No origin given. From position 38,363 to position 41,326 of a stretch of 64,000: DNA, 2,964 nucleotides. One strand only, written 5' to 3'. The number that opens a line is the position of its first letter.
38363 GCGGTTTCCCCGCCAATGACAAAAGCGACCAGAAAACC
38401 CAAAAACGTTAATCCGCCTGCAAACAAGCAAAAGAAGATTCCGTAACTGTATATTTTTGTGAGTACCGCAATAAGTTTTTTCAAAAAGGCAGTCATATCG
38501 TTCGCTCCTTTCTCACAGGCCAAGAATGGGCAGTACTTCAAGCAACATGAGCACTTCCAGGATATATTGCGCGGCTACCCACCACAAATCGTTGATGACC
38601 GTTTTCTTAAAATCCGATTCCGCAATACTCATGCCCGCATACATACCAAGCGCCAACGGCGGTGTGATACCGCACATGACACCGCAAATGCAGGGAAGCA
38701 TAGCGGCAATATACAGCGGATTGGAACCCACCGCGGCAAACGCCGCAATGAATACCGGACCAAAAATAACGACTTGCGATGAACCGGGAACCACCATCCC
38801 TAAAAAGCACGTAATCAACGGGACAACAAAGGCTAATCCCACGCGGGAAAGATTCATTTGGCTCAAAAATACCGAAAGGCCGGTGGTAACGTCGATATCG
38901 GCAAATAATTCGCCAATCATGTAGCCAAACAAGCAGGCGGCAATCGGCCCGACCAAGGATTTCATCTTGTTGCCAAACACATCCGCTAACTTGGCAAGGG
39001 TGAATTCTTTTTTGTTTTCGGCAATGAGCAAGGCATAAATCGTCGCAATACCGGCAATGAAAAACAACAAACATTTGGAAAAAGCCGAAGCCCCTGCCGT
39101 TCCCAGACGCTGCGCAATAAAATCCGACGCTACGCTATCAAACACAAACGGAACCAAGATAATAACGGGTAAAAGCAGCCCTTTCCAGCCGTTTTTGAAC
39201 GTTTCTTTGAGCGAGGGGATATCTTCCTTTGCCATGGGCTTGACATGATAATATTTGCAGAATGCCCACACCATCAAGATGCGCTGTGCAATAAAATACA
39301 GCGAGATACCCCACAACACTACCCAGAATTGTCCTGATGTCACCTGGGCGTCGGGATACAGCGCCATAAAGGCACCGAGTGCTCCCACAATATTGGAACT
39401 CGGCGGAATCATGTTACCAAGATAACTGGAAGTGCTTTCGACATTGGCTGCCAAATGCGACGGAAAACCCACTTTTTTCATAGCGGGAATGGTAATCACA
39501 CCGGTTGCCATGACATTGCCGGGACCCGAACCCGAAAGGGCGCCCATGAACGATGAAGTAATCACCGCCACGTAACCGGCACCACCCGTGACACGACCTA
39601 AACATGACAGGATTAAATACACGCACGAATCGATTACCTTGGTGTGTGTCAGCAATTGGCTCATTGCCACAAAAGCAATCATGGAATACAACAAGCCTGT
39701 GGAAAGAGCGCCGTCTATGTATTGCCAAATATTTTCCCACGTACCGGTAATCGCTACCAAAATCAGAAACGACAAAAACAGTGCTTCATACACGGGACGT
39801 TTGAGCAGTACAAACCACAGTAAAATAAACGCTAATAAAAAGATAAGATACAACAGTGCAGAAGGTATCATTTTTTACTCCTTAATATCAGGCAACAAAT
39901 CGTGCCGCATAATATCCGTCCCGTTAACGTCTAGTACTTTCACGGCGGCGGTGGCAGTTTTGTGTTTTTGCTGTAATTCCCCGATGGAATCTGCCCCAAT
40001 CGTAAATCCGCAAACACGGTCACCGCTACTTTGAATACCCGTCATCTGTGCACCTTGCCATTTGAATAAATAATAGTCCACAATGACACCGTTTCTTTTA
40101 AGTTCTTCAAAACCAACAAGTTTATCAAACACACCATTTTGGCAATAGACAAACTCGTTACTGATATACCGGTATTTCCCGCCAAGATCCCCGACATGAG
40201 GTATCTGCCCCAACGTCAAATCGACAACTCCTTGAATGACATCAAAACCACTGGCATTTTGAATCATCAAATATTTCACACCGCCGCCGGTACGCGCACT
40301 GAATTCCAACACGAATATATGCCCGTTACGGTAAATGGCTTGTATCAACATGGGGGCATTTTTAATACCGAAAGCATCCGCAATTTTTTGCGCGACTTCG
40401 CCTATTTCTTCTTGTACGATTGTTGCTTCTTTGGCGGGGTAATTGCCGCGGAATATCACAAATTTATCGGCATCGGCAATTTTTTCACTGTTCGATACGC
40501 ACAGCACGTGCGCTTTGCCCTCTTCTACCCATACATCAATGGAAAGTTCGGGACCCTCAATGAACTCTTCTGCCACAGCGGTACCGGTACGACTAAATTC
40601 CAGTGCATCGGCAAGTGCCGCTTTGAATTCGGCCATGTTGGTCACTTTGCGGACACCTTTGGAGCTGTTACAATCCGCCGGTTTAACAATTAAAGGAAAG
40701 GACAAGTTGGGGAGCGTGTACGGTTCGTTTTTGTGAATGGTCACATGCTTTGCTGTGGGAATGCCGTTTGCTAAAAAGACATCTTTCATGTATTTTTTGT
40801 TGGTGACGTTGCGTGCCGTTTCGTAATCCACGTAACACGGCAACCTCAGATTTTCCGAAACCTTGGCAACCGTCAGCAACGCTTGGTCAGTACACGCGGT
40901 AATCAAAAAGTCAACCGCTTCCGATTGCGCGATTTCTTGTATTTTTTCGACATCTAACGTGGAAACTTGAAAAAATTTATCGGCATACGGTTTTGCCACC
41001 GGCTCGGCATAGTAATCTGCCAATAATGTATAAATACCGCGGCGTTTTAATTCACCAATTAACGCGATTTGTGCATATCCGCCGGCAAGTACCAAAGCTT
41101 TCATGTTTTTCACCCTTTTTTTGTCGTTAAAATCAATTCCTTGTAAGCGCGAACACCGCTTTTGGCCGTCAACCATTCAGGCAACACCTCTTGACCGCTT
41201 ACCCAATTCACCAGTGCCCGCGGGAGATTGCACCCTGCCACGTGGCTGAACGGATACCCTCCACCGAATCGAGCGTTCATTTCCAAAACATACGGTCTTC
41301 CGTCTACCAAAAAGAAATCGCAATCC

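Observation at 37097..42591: Amino-acid-ligation-type module with an orphan TRAP permease embedded in a rhamnose glycan locus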

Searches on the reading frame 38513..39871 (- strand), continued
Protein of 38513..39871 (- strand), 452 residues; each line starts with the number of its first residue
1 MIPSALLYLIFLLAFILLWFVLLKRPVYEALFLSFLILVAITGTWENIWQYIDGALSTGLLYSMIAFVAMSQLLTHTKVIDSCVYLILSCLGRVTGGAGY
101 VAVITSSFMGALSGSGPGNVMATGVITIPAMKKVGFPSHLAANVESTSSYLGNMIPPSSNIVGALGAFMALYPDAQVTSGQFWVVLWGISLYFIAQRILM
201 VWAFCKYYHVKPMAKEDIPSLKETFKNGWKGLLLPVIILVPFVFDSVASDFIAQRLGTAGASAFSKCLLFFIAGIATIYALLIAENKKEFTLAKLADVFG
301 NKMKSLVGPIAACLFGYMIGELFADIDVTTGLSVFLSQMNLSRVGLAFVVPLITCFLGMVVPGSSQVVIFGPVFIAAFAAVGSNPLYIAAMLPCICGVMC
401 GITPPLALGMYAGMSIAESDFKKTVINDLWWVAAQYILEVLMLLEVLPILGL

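Call 66: search_protein_families(library=pfam, proteins=[L005:188-1426:+, L005:1974-3263:+, L005:6710-7972:+, L005:8079-9239:+, L005:9289-10446:+, L010:4169-5068:+, L010:6963-8339:+, L010:8336-9712:+, L010:11507-12718:+, L010:12739-14517:+], max_evalue=0.0001)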
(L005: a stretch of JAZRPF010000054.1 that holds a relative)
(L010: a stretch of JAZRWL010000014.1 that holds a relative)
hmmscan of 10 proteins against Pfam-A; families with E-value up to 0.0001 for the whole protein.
L005:188-1426:+ (412 aa): 7 families
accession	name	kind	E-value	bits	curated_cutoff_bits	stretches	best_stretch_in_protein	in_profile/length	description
PF02786.22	CPSase_L_D2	-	2.2e-11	44.1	19.8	1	103-304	1-209/211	Carbamoyl-phosphate synthase L chain, ATP binding domain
PF21360.3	PylC-like_N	-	6e-07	30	27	1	15-74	11-76/96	PylC-like, N-terminal domain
PF22660.2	RS_preATP-grasp-like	-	1.3e-06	29.2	27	0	1-87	1-85/98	Ribonucleotide synthetase preATP-grasp domain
PF13535.11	ATP-grasp_4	-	2.7e-06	27.5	27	1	132-275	2-155/160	ATP-grasp domain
PF07478.18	Dala_Dala_lig_C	-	5.4e-06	26.5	24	1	125-192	29-91/204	D-ala D-ala ligase C-terminus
PF02655.19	ATP-grasp_3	-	6.2e-06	26.8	23.2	1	102-180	2-70/160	ATP-grasp domain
PF18130.6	ATPgrasp_N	-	3.6e-05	24.7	27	0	19-91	3-81/81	ATP-grasp N-terminal domain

L005:1974-3263:+ (429 aa): 4 families
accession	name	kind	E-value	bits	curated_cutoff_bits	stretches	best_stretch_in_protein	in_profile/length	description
PF02786.22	CPSase_L_D2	-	9.2e-08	32.3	19.8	1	109-310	2-205/211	Carbamoyl-phosphate synthase L chain, ATP binding domain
PF07478.18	Dala_Dala_lig_C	-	6.2e-07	29.6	24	1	134-195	28-86/204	D-ala D-ala ligase C-terminus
PF02222.28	ATP-grasp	-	2.9e-06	27.5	27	1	133-259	21-143/179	ATP-grasp domain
PF13535.11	ATP-grasp_4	-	1.5e-05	25.1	27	1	141-206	1-77/160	ATP-grasp domain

L005:6710-7972:+ (420 aa): 4 families
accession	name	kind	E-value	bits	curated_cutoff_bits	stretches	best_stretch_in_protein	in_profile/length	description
PF13439.12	Glyco_transf_4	-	7.2e-16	59.1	28.5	1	73-212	41-170/170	Glycosyltransferase Family 4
PF00534.26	Glycos_transf_1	-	2.6e-15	56.8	26.4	1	222-392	4-170/172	Glycosyl transferases group 1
PF13692.12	Glyco_trans_1_4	-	3.2e-13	50.6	27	1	235-377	3-139/142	Glycosyl transferases group 1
PF13579.12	Glyco_trans_4_4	-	1e-11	45.8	29.7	1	66-207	39-158/158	Glycosyl transferase 4-like domain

L005:8079-9239:+ (386 aa): 1 family
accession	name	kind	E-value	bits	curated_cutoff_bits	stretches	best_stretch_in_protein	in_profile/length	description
PF14907.12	NTP_transf_5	-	1.7e-35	123.2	31.2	1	31-271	2-248/249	Uncharacterised nucleotidyltransferase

L005:9289-10446:+ (385 aa): 3 families
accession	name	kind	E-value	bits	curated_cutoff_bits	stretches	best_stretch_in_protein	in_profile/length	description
PF02350.25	Epimerase_2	-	1e-114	383.5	30.6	1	29-368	1-346/347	UDP-N-acetylglucosamine 2-epimerase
PF13579.12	Glyco_trans_4_4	-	7.3e-08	33.3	29.7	1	67-179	46-157/158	Glycosyl transferase 4-like domain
PF13439.12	Glyco_transf_4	-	2.5e-06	28.1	28.5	1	81-181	59-166/170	Glycosyltransferase Family 4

L010:4169-5068:+ (299 aa): 2 families
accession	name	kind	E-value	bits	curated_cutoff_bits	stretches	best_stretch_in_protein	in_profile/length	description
PF03466.25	LysR_substrate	-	1.1e-26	94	28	1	91-293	5-206/209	LysR substrate binding domain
PF00126.33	HTH_1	-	9.3e-20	70.8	26.6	1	4-63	1-60/60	Bacterial regulatory helix-turn-helix protein, lysR family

L010:6963-8339:+ (458 aa): 2 families
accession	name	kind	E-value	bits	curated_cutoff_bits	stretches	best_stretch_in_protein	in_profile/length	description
PF03972.19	MmgE_PrpD_N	-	3.7e-49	167.6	32.1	1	6-249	2-242/244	MmgE/PrpD N-terminal domain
PF19305.4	MmgE_PrpD_C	-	7e-23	81.7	32.1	1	269-430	1-161/173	MmgE/PrpD C-terminal domain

L010:8336-9712:+ (458 aa): 2 families
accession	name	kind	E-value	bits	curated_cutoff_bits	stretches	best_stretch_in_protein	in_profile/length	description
PF03972.19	MmgE_PrpD_N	-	4.7e-44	150.9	32.1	1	23-258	8-243/244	MmgE/PrpD N-terminal domain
PF19305.4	MmgE_PrpD_C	-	3e-31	109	32.1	1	277-429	1-156/173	MmgE/PrpD C-terminal domain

L010:11507-12718:+ (403 aa): 1 family
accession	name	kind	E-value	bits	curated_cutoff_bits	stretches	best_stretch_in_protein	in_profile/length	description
PF00155.27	Aminotran_1_2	-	2.5e-46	158.9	19.7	1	39-392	2-358/361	Aminotransferase class I and II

L010:12739-14517:+ (592 aa): 5 families
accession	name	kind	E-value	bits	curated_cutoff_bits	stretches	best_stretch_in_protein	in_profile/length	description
PF02775.26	TPP_enzyme_C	-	1.3e-23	83.9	21.9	1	364-509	1-149/151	Thiamine pyrophosphate enzyme, C-terminal TPP binding domain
PF01855.24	POR_N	-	7.4e-17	62.3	27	1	16-177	2-171/231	Pyruvate flavodoxin/ferredoxin oxidoreductase, thiamine diP-bdg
PF14697.11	Fer4_21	-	8.9e-07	29.4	35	1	537-588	2-58/59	4Fe-4S dicluster domain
PF02776.23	TPP_enzyme_N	-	5.5e-06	26.6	26.8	1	8-117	2-111/119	Thiamine pyrophosphate enzyme, N-terminal TPP binding domain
PF00037.32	Fer4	-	4.9e-05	23.4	21.1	0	571-588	7-24/24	4Fe-4S binding domain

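Call 85: search_solved_structures(query=A1, max_evalue=0.001, show_alignments=3)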
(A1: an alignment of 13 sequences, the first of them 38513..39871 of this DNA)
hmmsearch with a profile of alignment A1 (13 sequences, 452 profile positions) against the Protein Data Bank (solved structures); distinct sequences matched with E-value up to 0.001: 5.
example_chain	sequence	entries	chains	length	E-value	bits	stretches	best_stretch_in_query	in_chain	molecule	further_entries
7qha_B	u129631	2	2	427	4e-12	49.7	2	23-161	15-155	Putative TRAP-type C4-dicarboxylate transport system, large permease component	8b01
9pym_A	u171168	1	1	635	3e-09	40.2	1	65-162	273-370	Isethionate TRAP transporter permease protein DctMQ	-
7qe5_A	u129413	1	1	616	1.2e-07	34.8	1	6-161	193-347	Sialic acid TRAP transporter permease protein SiaT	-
8thi_A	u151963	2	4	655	1.2e-07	34.8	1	6-161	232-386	Sialic acid TRAP transporter permease protein SiaT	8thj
8y4w_A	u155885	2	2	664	2.2e-07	34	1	12-434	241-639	N-acetylneuraminate transporter small subunit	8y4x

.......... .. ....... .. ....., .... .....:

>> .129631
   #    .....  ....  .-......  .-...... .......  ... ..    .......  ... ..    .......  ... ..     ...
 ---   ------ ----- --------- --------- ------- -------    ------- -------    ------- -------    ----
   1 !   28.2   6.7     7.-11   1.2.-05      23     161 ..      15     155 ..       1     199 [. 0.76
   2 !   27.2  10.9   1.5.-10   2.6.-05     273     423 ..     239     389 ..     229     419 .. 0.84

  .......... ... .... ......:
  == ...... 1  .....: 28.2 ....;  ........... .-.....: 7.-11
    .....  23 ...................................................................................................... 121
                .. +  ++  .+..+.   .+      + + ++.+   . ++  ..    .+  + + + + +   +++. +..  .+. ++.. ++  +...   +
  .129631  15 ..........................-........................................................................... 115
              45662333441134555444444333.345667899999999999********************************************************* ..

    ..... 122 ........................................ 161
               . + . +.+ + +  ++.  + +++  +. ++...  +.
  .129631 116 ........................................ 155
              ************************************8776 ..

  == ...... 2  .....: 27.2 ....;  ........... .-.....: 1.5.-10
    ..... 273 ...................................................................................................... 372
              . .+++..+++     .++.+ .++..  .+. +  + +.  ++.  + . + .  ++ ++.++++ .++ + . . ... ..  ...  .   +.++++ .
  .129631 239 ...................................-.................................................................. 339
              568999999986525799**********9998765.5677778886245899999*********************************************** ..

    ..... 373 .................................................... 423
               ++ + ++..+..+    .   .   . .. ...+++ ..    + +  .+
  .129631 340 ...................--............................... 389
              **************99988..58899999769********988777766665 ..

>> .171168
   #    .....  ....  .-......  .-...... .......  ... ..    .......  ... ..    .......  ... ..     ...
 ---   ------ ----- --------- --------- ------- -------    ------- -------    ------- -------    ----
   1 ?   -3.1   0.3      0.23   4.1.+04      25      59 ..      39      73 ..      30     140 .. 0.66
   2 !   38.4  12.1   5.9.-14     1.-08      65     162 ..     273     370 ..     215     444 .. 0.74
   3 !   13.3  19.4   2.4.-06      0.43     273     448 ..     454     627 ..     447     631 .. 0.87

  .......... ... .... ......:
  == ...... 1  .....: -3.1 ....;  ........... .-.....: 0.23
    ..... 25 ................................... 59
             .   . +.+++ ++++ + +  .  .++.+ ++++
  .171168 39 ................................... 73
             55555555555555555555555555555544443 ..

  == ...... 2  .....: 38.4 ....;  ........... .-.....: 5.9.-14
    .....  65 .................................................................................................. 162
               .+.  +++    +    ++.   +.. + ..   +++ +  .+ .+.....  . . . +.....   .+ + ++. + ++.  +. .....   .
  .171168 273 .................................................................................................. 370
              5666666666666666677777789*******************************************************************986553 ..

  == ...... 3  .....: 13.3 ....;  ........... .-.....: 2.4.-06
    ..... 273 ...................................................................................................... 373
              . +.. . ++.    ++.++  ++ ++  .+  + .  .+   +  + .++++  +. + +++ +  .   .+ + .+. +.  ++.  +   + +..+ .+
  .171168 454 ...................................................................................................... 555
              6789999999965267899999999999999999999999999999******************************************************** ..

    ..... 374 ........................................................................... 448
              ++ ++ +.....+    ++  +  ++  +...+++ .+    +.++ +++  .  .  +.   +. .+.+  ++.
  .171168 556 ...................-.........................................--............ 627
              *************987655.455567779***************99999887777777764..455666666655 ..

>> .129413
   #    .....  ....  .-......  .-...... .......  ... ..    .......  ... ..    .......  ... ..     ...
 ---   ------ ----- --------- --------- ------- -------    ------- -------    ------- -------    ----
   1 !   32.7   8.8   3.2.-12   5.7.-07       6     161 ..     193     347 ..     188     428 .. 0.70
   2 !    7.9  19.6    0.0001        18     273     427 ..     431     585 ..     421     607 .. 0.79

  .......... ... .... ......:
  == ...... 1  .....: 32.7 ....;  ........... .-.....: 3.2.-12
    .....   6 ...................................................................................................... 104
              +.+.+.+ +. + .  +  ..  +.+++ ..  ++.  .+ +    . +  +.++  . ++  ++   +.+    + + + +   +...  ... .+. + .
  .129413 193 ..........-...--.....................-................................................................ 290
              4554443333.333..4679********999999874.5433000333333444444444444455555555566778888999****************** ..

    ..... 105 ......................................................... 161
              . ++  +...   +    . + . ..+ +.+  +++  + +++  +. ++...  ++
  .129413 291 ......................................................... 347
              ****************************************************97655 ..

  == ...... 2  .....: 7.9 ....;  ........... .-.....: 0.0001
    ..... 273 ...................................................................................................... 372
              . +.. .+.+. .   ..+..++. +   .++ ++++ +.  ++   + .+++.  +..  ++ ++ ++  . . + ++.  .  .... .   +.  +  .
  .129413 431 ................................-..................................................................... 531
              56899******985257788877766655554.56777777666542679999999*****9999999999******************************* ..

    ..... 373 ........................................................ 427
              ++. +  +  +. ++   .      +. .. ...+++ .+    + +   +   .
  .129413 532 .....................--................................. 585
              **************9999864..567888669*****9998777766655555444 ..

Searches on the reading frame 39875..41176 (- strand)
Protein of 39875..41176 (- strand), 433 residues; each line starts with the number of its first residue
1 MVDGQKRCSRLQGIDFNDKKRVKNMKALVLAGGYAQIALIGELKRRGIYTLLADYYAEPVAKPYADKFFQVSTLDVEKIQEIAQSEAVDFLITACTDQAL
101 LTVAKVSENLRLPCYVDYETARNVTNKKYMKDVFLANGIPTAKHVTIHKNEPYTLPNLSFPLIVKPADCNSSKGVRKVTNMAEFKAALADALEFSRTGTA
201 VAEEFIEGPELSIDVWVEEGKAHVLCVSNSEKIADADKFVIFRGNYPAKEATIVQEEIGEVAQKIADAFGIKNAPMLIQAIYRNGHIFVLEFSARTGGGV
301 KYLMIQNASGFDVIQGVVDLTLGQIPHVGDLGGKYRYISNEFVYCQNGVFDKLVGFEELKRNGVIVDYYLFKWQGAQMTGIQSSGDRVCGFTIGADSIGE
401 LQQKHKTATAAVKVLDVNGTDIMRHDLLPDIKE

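Call 4: search_protein_families(library=pfam, proteins=[window:39875-41176:-], max_evalue=0.01)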
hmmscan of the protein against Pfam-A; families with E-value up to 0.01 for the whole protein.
window:39875-41176:- (433 aa): 8 families
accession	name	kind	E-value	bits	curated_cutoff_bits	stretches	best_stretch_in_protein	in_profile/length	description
PF13535.11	ATP-grasp_4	-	7.8e-16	58.5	27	1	159-300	2-156/160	ATP-grasp domain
PF07478.18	Dala_Dala_lig_C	-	1.9e-12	47.6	24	1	137-272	5-152/204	D-ala D-ala ligase C-terminus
PF02655.19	ATP-grasp_3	-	1.3e-10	42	23.2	1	159-298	31-159/160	ATP-grasp domain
PF01071.24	GARS_A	-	2.9e-10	40.8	27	1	125-244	1-128/194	Phosphoribosylglycinamide synthetase, ATP-grasp (A) domain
PF15632.11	ATPgrasp_Ter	-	7.8e-06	26.1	29.1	1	202-324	7-111/131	ATP-grasp in the biosynthetic pathway with Ter operon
PF18603.7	LAL_C2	-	2.2e-05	25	29.4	1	342-414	2-75/78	L-amino acid ligase C-terminal domain 2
PF02786.22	CPSase_L_D2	-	9.2e-05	22.5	19.8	1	157-323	36-205/211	Carbamoyl-phosphate synthase L chain, ATP binding domain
PF18130.6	ATPgrasp_N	-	0.0057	17.6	27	0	63-113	26-80/81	ATP-grasp N-terminal domain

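Call 5: search_protein_families(library=ncbifam, proteins=[window:39875-41176:-], max_evalue=0.01)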
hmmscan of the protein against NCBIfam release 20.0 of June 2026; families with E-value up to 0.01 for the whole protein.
window:39875-41176:- (433 aa): 52 families (the best 25 are shown)
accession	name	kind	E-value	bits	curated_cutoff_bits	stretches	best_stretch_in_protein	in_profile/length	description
NF002563.0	PRK02186.1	subfamily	2.8e-26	92.1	625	1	67-409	49-389/890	argininosuccinate lyase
TIGR03909.1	pyrrolys_PylC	equivalog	2.7e-20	72.4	248.3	1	44-315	19-271/374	3-methylornithine--L-lysine ligase PylC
NF053643.1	Ddl_archaea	equivalog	1.4e-18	67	500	1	43-324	18-298/367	putative pseudomurein biosynthesis ATP-grasp protein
NF002527.0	PRK01966.1-3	equivalog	1.2e-16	60.9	310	1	117-269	109-265/332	D-alanine--D-alanine ligase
TIGR01205.1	D_ala_D_alaTIGR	subfamily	3.5e-15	55.8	245.65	1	123-255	103-237/318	D-alanine--D-alanine ligase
NF005543.0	PRK07206.1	subfamily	9.4e-15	54.2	302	1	64-359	50-355/416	hypothetical protein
NF002378.0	PRK01372.1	subfamily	3e-14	52.4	243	1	126-292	100-267/305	D-alanine--D-alanine ligase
NF002528.0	PRK01966.1-4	subfamily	5.1e-13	48.6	262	1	126-250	141-272/366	D-alanine--D-alanine ligase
TIGR01369.1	CPSaseII_lrg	equivalog_domain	9.3e-13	46.7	1027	1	34-324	575-867/1052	carbamoyl-phosphate synthase (glutamine-hydrolyzing) large subunit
TIGR00877.1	purD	equivalog_domain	4.7e-11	42.2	288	1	69-244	46-230/425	phosphoribosylamine--glycine ligase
NF009405.0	PRK12767.1-4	equivalog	6e-10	38.6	390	1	43-300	22-270/320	carbamoyl phosphate synthase-like protein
NF003671.0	PRK05294.1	equivalog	6.8e-10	37.2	599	1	34-322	572-862/1058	carbamoyl-phosphate synthase large subunit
NF002526.0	PRK01966.1-2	equivalog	8.2e-10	38.1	449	1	126-248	135-260/362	D-alanine--D-alanine ligase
NF009406.0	PRK12767.1-5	equivalog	2.6e-09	36.6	271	1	77-302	61-277/327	carbamoyl phosphate synthase-like protein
NF000091.3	D_ala_D_ser_VanG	exception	3.1e-09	36.1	495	1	126-253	135-261/344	D-alanine--D-serine ligase VanG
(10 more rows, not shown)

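Call 31: search_solved_structures(query=window:39875-41176:-, max_evalue=0.001)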
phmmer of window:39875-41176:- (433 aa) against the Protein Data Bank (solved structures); distinct sequences matched with E-value up to 0.001: 36.
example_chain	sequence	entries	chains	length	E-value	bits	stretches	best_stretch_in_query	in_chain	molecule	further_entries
3vot_A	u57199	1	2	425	1.7e-20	76.6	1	94-378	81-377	L-amino acid ligase, BL00235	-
4dim_A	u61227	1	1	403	3.2e-19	72.4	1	23-328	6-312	Phosphoribosylglycinamide synthetase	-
4wd3_A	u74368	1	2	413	2.7e-12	49.6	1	79-385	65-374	L-amino acid ligase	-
2yrw_A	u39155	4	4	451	6.1e-09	38.5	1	53-239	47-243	Phosphoribosylglycinamide synthetase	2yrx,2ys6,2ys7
2yw2_A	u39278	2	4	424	2.2e-07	33.4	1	67-268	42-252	Phosphoribosylamine--glycine ligase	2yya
2ip4_A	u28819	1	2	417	2.5e-07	33.2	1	75-298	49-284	Phosphoribosylamine--glycine ligase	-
8evy_B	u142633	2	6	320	5.5e-07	32.1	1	127-298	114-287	D-alanine--D-alanine ligase B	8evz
1gso_A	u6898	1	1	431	2.4e-06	30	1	57-237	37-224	PROTEIN (GLYCINAMIDE RIBONUCLEOTIDE SYNTHETASE)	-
3i12_A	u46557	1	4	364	8.6e-06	28.2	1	157-261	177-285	D-alanine-D-alanine ligase A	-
3q1k_A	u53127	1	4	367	8.7e-06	28.2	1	157-261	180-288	D-alanine--D-alanine ligase A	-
2pn1_A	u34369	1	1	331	9e-06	28.1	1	65-302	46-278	Carbamoylphosphate synthase large subunit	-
4ffl_A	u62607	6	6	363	1e-05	27.9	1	25-215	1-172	PylC | Putative uncharacterized protein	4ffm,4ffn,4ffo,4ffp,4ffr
8evx_A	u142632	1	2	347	1.5e-05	27.4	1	126-298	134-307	D-alanine--D-alanine ligase A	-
8evv_A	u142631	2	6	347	1.5e-05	27.4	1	126-298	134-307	D-alanine--D-alanine ligase A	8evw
2fb9_A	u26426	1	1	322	3.3e-05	26.3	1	126-206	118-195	D-alanine:D-alanine ligase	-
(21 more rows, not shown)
